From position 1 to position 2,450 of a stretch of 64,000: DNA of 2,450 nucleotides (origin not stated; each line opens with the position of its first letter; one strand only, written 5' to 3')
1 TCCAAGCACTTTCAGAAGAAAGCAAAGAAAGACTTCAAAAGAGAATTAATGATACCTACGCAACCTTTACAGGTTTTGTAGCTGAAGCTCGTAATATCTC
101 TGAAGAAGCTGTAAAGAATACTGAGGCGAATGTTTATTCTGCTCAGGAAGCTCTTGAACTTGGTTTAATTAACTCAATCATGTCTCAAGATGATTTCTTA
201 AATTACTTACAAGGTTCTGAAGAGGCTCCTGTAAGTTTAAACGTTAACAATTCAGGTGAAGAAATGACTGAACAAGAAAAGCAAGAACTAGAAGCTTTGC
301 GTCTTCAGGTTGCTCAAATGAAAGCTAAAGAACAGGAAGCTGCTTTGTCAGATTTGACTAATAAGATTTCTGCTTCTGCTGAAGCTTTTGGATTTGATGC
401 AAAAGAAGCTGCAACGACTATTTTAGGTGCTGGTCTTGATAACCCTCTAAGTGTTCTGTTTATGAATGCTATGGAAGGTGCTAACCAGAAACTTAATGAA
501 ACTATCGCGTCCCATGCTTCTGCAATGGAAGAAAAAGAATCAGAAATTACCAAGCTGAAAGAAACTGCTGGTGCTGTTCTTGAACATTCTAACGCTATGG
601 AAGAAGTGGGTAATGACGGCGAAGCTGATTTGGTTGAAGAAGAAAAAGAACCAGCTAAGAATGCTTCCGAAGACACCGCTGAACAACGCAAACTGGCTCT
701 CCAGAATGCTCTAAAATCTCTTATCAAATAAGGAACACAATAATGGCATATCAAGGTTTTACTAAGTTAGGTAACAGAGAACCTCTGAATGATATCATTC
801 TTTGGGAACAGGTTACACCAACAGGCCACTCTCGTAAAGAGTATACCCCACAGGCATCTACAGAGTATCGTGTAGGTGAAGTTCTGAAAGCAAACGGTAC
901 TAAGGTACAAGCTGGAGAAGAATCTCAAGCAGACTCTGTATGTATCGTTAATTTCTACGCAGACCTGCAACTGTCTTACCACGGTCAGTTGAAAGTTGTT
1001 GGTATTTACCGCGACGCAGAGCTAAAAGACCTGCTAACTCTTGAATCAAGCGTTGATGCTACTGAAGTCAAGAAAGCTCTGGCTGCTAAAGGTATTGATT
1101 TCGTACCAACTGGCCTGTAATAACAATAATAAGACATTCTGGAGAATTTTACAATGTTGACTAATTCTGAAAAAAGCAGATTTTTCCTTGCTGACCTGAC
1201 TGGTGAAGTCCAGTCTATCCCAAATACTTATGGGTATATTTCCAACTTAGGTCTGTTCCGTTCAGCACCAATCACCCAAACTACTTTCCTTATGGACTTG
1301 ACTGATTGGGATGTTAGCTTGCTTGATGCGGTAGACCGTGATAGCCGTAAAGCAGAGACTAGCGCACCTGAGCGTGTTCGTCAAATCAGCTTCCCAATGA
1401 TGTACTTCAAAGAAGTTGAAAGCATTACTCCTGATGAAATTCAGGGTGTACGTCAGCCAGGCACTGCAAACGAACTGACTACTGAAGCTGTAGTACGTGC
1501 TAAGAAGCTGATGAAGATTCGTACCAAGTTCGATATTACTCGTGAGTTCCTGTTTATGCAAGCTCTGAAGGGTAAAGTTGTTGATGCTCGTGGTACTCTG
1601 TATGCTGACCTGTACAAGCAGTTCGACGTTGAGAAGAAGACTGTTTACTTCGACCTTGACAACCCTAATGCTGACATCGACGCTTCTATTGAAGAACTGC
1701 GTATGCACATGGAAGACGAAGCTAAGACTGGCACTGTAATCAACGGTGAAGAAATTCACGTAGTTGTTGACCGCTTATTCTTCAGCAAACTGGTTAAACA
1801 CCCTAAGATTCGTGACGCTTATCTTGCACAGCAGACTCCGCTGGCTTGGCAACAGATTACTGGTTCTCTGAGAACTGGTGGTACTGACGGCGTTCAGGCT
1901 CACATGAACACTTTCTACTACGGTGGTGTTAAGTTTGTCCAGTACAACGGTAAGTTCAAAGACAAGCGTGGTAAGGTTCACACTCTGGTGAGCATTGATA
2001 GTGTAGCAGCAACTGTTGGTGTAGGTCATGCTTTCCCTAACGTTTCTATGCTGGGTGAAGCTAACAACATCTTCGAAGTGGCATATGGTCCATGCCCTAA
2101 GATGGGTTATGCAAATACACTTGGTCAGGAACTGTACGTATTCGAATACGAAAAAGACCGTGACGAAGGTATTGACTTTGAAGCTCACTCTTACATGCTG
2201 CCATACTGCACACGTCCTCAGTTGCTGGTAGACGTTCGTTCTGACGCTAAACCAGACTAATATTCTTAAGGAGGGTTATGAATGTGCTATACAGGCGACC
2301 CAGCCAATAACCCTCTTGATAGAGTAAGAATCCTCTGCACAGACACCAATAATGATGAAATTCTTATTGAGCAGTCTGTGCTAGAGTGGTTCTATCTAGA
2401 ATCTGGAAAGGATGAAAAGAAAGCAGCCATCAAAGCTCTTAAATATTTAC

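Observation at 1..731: Protease-scaffold fusion with a possible nested internal start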

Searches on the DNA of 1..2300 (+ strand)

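Call 4: search_dna_similar(query=window:1-2300:+, collection=phages, mode=near, max_rows=25)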
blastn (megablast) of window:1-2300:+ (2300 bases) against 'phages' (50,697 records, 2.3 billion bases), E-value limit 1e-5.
Records with a match: 258; places in all: 262; records where one place covers at least 80% of the query: 254.
Best place of each record, by identity: >=99% 1; 95-99% 206; 90-95% 8; 80-90% 43.
By first word of the organism name: Escherichia 120; Salmonella 76; Shigella 23; Felixounavirus 14; Citrobacter 11; Enterobacteria 9; Phage 3; Staphylococcus 1; Campylobacter 1.
By host as written in the record: Escherichia coli 34; - 31; Escherichia coli K-12 MG1655 20; Escherichia coli O157:H7 11; Shigella flexneri 10; Citrobacter freundii 8; Salmonella enterica 7; Salmonella sp. 7; and 72 more.
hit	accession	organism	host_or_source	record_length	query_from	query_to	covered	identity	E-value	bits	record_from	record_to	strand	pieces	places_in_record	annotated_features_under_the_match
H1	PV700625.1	Escherichia phage MET-P1-301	Escherichia coli O157:H7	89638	1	2300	100%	99.0%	0e+0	4124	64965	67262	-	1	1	major capsid protein | hypothetical protein (x3) | capsid assembly protease C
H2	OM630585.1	Escherichia phage vB_EcoM_LNA6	Escherichia coli K12 substrain MG1655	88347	1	2300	100%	98.2%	0e+0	4021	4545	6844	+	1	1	record has no annotation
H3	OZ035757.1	Felixounavirus LF82P9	-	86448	1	2300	100%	98.2%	0e+0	4015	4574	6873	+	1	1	record has no annotation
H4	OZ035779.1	Felixounavirus LF82P3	-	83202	1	2300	100%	98.2%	0e+0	4015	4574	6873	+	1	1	record has no annotation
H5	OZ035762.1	Felixounavirus LF82P1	-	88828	1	2300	100%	98.0%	0e+0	3993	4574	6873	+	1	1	record has no annotation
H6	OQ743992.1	Escherichia phage vB_EfeM_pEP20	Escherichia fergusonii KCTC 4848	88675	1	2300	100%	98.0%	0e+0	3988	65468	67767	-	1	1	major capsid protein | head maturation protease | tail protease | hypothetical protein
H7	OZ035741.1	Felixounavirus LF82P2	-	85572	1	2300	100%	98.0%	0e+0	3988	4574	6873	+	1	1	record has no annotation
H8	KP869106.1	Escherichia coli O157 typing phage 8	Escherichia coli O157:H7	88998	1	2300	100%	97.8%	0e+0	3971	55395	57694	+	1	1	hypothetical protein (x3) | sppA: putative signal peptide peptidase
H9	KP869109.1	Escherichia coli O157 typing phage 11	Escherichia coli O157:H7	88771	1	2300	100%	97.8%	0e+0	3971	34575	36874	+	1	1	hypothetical protein (x3) | sppA: putative signal peptide peptidase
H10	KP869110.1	Escherichia coli O157 typing phage 12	Escherichia coli O157:H7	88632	1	2300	100%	97.8%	0e+0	3971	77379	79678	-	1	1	hypothetical protein (x3) | sppA: putative signal peptide peptidase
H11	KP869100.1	Escherichia typing phage 1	Escherichia coli O157:H7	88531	1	2300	100%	97.8%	0e+0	3965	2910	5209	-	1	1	hypothetical protein (x3) | sppA: putative signal peptide peptidase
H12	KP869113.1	Escherichia coli O157 typing phage 15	Escherichia coli O157:H7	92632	1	2300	100%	97.8%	0e+0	3965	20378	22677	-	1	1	hypothetical protein (x3) | sppA: putative signal peptide peptidase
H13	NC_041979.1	Escherichia typing phage 1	Escherichia coli O157:H7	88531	1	2300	100%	97.8%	0e+0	3965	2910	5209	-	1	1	major capsid protein | sppA: head maturation protease | tail protease | hypothetical protein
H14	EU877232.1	Escherichia phage wV8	Escherichia coli O157:H7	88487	1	2300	100%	97.8%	0e+0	3964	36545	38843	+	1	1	64: hypothetical protein | 61: putative head maturation protease | 62: hypothetical protein | 63: hypothetical protein | 65: hypothetical protein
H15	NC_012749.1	Escherichia phage wV8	Escherichia coli O157:H7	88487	1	2300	100%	97.8%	0e+0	3964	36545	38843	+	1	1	64: major capsid protein | 61: head maturation protease | 62: tail protease | 63: tail protease | 65: hypothetical protein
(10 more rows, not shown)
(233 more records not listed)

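Call 5: get_annotated_region(hit=H1, flank=4000)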
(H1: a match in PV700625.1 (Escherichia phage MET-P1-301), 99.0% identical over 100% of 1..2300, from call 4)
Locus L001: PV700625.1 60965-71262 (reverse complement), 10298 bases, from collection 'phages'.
description: Escherichia phage MET-P1-301, complete genome.
organism: Escherichia phage MET-P1-301 (NCBI taxid 3434334)
taxonomy: Viruses; Duplodnaviria; Heunggongvirae; Uroviricota; Caudoviricetes; Andersonviridae; Ounavirinae; Felixounavirus
host: Escherichia coli O157:H7; source: -; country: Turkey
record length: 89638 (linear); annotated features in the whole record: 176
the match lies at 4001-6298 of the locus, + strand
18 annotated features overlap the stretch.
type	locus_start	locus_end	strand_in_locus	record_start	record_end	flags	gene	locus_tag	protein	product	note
CDS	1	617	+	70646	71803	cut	-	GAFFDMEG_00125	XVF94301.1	hypothetical protein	-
CDS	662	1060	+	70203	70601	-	-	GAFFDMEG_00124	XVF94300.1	hypothetical protein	-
CDS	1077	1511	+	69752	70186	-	-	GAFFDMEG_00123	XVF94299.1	hypothetical protein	-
CDS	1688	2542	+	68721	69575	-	-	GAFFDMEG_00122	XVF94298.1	hypothetical protein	-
CDS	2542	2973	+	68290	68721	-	-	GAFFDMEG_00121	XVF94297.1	hypothetical protein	-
CDS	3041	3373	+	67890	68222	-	-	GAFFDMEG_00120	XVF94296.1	hypothetical protein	-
CDS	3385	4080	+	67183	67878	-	-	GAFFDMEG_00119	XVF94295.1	capsid assembly protease C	C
CDS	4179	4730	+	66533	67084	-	-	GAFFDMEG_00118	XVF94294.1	hypothetical protein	-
CDS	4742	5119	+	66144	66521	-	-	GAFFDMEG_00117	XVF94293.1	hypothetical protein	-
CDS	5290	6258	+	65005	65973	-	-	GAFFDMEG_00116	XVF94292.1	major capsid protein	ORF4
CDS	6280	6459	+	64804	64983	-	-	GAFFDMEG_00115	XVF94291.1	hypothetical protein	-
CDS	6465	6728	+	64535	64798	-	-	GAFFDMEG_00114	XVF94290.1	hypothetical protein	-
CDS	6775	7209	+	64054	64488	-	-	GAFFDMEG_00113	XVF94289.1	hypothetical protein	-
CDS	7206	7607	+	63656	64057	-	-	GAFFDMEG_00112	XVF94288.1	hypothetical protein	-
CDS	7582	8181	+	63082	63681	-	-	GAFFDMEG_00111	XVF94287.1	hypothetical protein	-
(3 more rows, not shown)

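Call 6: get_annotated_region(hit=H15, flank=4000)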
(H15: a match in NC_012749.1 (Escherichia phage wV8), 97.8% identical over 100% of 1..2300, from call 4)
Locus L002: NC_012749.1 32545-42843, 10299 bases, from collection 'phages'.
description: Enterobacteria phage WV8, complete genome.
organism: Escherichia phage wV8 (NCBI taxid 576791)
taxonomy: Viruses; Duplodnaviria; Heunggongvirae; Uroviricota; Caudoviricetes; Ounavirinae; Felixounavirus; Felixounavirus wV8
host: Escherichia coli O157:H7; source: -; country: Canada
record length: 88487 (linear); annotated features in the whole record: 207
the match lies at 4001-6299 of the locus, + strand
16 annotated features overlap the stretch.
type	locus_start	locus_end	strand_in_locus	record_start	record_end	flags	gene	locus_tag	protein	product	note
CDS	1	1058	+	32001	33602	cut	terL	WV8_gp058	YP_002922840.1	terminase large subunit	similar to NP_944884.1 terminase, large subunit [Enterobacteria phage Felix 01]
CDS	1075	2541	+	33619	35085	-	58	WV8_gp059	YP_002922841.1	portal protein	similar to NP_944885.2 phage conserved protein [Enterobacteria phage Felix 01]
CDS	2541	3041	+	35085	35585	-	59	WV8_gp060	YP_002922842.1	hypothetical protein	NP_944886.1 phage hypothetical protein [Enterobacteria phage Felix 01]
CDS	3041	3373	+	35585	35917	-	60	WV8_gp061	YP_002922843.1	head protein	similar to NP_944887.1 phage hypothetical protein [Enterobacteria phage Felix 01]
CDS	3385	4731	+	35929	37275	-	61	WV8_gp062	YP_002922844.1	head maturation protease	similar to NP_944888.1 putative head maturation protease [Enterobacteria phage Felix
CDS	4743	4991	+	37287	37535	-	62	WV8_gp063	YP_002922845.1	tail protease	similar to NP_944890.1 phage hypothetical protein [Enterobacteria phage Felix 01]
CDS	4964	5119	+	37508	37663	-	63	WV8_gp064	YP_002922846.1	tail protease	similar to NP_944890.1 phage hypothetical protein [Enterobacteria phage Felix 01]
CDS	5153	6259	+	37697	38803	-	64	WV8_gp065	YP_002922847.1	major capsid protein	similar to NP_944891.1 phage conserved protein [Enterobacteria phage Felix 01]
CDS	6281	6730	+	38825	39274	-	65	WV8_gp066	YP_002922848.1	hypothetical protein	similar to NP_944892.1 phage hypothetical protein [Enterobacteria phage Felix 01]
CDS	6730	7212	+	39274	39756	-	66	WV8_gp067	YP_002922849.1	hypothetical protein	similar to NP_944893.1 phage conserved protein [Enterobacteria phage Felix 01]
CDS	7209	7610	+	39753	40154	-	67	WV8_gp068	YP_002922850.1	hypothetical protein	similar to NP_944894.1 phage hypothetical protein [Enterobacteria phage Felix 01]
CDS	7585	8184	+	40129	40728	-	68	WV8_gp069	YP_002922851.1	hypothetical protein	similar to NP_944895.1 phage hypothetical protein [Enterobacteria phage Felix 01]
CDS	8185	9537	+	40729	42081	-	69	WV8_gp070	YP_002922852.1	tail sheath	similar to NP_944896.1 phage conserved protein [Enterobacteria phage Felix 01]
CDS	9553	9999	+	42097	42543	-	70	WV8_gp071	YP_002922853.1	virion structural protein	similar to NP_944897.1 phage conserved protein [Enterobacteria phage Felix 01]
regulatory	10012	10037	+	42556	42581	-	-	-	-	terminator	Rho-independent terminator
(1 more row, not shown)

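Call 54: search_dna_similar(query=window:1-760:+, collection=phages, mode=distant, rows=spread, max_rows=60)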
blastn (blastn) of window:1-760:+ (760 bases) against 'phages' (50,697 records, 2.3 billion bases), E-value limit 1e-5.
Records with a match: 257; places in all: 259; records where one place covers at least 80% of the query: 257.
Best place of each record, by identity: >=99% 90; 95-99% 124; 90-95% 5; 80-90% 38.
By first word of the organism name: Escherichia 120; Salmonella 75; Shigella 23; Felixounavirus 14; Citrobacter 11; Enterobacteria 9; Phage 3; Staphylococcus 1; Campylobacter 1.
By host as written in the record: Escherichia coli 34; - 30; Escherichia coli K-12 MG1655 20; Escherichia coli O157:H7 11; Shigella flexneri 10; Citrobacter freundii 8; Salmonella enterica 7; Salmonella sp. 7; and 72 more.
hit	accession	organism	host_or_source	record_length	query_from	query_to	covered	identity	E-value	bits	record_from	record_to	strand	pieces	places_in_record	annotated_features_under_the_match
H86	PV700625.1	Escherichia phage MET-P1-301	Escherichia coli O157:H7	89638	1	760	100%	99.7%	0e+0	1359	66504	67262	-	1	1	hypothetical protein (x2) | capsid assembly protease C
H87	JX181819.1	Salmonella phage SBA-1781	Baltimore Harbor water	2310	1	760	100%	99.3%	0e+0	1349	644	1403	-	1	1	hypothetical protein (x2)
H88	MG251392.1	Salmonella virus VSe102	Salmonella enterica subsp. enterica ...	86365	1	760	100%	99.3%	0e+0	1349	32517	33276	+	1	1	head maturation protease | hypothetical protein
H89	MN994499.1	Phage NBEco005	-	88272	1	760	100%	99.3%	0e+0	1349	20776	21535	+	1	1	hypothetical protein (x2)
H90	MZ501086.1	Escherichia phage JohannRWettstein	Escherichia coli K-12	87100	1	760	100%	99.3%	0e+0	1349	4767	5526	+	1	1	putative head maturation protease | hypothetical protein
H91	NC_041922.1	Salmonella phage Si3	Salmonella enterica subsp. enterica ...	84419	1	760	100%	99.3%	0e+0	1349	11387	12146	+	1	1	head maturation protease | tail protease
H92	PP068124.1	Salmonella phage FM4b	Salmonella enterica serotype ...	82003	1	760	100%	99.3%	0e+0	1349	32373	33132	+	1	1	head maturation protease | tail protease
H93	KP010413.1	Salmonella phage vB_SPuM_SP116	Salmonella enterica serovar Pullorum ...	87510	1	760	100%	99.2%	0e+0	1344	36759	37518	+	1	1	putative head maturation protease | hypothetical protein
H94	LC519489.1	Escherichia phage SP22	-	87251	1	760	100%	99.2%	0e+0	1344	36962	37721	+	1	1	phage capsid protein | hypothetical protein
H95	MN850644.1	Escherichia phage ekra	Escherichia coli K-12 MG1655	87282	1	760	100%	99.2%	0e+0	1344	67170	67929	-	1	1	head maturation protease | putative structural protein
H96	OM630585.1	Escherichia phage vB_EcoM_LNA6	Escherichia coli K12 substrain MG1655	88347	1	760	100%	99.2%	0e+0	1344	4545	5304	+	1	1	record has no annotation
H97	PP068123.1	Salmonella phage FG1m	Salmonella enterica serotype ...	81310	1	760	100%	99.2%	0e+0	1344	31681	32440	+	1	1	head maturation protease | tail protease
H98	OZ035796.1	Felixounavirus NRG857CP1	-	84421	1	760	100%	99.2%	0e+0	1344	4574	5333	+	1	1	record has no annotation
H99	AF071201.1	Salmonella phage FelixO1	-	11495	1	760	100%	99.2%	0e+0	1341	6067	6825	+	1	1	unknown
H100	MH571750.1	Escherichia phage vB_EcoM-Ro111lw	Escherichia coli STEC O111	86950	1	760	100%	99.1%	0e+0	1340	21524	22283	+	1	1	putative head maturation protease | hypothetical protein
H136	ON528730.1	Shigella phage ESh20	Shigella sp.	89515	1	760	100%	90.9%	0e+0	1054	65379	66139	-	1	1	hypothetical protein (x2)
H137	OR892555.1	Escherichia phage EP1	Escherichia coli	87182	1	760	100%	89.1%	0e+0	990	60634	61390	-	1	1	head-tail preconnector protein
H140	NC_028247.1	Citrobacter phage Michonne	Citrobacter freundii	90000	1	760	100%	88.7%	0e+0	978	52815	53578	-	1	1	head maturation protease | tail protease | ribosome_binding_site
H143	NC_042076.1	Shigella phage Sf17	Shigella boydii; Shigella flexneri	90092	1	760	100%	88.5%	0e+0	973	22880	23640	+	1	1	head maturation protease | tail protease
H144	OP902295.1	Citrobacter phage BSwM KMM2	Citrobacter freundii ZY198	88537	1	760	100%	87.9%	0e+0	952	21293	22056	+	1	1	hypothetical protein (x2)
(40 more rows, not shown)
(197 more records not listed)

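Call 55: get_annotated_region(hit=H136, flank=700)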
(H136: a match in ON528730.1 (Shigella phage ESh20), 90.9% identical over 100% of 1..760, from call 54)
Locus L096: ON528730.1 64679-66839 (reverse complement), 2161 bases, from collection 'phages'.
description: UNVERIFIED: Shigella phage ESh20, complete genome.
organism: Shigella phage ESh20 (NCBI taxid 2950766)
taxonomy: Viruses; Duplodnaviria; Heunggongvirae; Uroviricota; Caudoviricetes; Ounavirinae; Mooglevirus
host: Shigella sp.; source: -; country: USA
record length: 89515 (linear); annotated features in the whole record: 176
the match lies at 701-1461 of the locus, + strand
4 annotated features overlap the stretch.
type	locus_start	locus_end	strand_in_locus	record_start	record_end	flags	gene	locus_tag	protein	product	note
CDS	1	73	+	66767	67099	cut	-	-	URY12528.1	hypothetical protein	rasttk_feature_annotation_tool=annotate_proteins_km er_v2; rasttk_feature_creation_tool=/opt/patric-common/ ...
CDS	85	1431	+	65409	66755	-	-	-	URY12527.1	hypothetical protein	rasttk_feature_annotation_tool=annotate_proteins_km er_v2; rasttk_feature_creation_tool=/opt/patric-common/ ...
CDS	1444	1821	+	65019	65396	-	-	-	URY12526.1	hypothetical protein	rasttk_feature_annotation_tool=annotate_proteins_km er_v2; rasttk_feature_creation_tool=/opt/patric-common/ ...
CDS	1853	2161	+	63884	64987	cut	-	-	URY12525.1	hypothetical protein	rasttk_feature_annotation_tool=annotate_proteins_km er_v2; rasttk_feature_creation_tool=/opt/patric-common/ ...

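Call 56: get_annotated_region(hit=H137, flank=700)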
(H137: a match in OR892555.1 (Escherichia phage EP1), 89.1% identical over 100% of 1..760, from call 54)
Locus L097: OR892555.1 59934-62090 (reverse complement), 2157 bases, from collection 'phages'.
description: Escherichia phage EP1, complete genome.
organism: Escherichia phage EP1 (NCBI taxid 3110411)
taxonomy: Viruses; Duplodnaviria; Heunggongvirae; Uroviricota; Caudoviricetes; Ounavirinae; Suspvirus
host: Escherichia coli; source: environmental effluent samples; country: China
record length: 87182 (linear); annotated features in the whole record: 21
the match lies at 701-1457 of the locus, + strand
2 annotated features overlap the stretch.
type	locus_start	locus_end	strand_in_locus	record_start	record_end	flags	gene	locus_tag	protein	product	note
CDS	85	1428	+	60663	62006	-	-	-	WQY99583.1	head-tail preconnector protein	-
CDS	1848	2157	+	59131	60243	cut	-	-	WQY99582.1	major capsid protein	-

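Call 57: get_annotated_region(hit=H140, flank=700)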
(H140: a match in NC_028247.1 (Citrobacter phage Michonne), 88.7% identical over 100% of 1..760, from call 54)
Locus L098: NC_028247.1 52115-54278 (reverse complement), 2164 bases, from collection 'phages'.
description: Citrobacter phage Michonne, complete genome.
organism: Citrobacter phage Michonne (NCBI taxid 1675603)
taxonomy: Viruses; Duplodnaviria; Heunggongvirae; Uroviricota; Caudoviricetes; Ounavirinae; Mooglevirus; Mooglevirus mordin
host: Citrobacter freundii; source: -; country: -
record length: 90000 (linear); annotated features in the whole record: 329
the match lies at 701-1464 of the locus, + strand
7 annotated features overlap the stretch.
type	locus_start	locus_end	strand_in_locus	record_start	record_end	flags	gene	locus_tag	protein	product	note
CDS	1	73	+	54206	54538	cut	-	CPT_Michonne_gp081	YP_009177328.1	head protein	-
regulatory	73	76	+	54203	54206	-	-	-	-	ribosome_binding_site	-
CDS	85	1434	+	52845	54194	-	-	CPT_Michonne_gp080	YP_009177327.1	head maturation protease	peptidase S49, SppA-like protein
regulatory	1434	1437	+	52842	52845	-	-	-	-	ribosome_binding_site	-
CDS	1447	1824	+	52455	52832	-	-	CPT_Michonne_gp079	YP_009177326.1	tail protease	-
regulatory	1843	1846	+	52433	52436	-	-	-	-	ribosome_binding_site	-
CDS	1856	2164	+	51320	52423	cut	-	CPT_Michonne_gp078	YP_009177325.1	major head protein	major head protein GpE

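Call 58: get_annotated_region(hit=H143, flank=700)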
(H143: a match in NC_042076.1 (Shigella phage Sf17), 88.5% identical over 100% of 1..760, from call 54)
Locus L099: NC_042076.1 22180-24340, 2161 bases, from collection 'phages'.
description: Shigella phage Sf17, complete genome.
organism: Shigella phage Sf17 (NCBI taxid 2024305)
taxonomy: Viruses; Duplodnaviria; Heunggongvirae; Uroviricota; Caudoviricetes; Ounavirinae; Mooglevirus; Mooglevirus Sf17
host: Shigella boydii; Shigella flexneri; source: water, Red Cedar River; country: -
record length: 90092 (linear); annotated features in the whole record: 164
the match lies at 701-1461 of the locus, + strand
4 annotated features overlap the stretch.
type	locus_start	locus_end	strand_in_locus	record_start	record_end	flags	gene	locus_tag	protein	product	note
CDS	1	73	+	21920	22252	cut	-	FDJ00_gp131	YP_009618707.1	head protein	similar to phage Moogle gp78; hypothetical protein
CDS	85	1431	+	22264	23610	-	-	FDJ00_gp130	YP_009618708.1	head maturation protease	peptidase S49 domain, pfam01343; head maturation protease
CDS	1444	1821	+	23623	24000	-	-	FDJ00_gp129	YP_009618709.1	tail protease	similar to phage Moogle gp76 and phage Mordin gp78; hypothetical protein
CDS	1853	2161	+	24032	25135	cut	-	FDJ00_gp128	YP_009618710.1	major head protein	major capsid protein GpE, IPR005564; major capsid protein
